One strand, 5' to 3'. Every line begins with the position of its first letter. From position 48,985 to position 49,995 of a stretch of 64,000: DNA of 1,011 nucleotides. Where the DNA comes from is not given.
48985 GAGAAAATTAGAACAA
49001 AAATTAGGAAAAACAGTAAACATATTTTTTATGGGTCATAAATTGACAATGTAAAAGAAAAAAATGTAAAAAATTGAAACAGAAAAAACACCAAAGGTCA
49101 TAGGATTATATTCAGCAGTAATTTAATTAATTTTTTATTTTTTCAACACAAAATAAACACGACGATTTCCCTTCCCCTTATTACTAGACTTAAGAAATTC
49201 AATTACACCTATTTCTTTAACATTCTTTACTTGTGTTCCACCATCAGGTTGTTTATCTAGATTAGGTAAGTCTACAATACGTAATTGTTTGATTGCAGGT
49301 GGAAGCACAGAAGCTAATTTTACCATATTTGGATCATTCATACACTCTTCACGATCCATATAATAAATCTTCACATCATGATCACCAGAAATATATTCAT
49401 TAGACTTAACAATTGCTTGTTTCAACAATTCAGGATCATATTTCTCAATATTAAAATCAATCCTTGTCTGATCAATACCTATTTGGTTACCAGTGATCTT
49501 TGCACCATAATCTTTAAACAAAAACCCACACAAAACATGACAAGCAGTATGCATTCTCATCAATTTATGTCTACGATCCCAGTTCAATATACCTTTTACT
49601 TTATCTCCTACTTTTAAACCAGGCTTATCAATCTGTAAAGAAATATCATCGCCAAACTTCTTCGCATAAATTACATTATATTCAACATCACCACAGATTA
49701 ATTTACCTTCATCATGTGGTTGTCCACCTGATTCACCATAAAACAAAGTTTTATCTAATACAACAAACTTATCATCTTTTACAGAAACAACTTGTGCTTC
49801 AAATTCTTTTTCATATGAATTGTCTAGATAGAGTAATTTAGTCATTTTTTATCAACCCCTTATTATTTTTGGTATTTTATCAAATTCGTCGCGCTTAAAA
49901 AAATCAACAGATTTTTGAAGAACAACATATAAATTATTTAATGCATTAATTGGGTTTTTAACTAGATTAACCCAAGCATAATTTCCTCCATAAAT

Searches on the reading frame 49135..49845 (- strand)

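Call 12: search_protein_families(library=pfam, proteins=[window:49135-49845:-], max_evalue=0.0001)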
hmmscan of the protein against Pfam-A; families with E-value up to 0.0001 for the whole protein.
window:49135-49845:- (236 aa): 2 families
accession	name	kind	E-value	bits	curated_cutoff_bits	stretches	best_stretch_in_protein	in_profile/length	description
PF01411.24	tRNA-synt_2c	-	1.6e-12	47.2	30.3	1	12-91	472-552/552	tRNA synthetases class II (A)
PF07973.19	tRNA_SAD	-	2.3e-10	40.7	24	1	188-231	1-44/44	Threonyl and Alanyl tRNA synthetase second additional domain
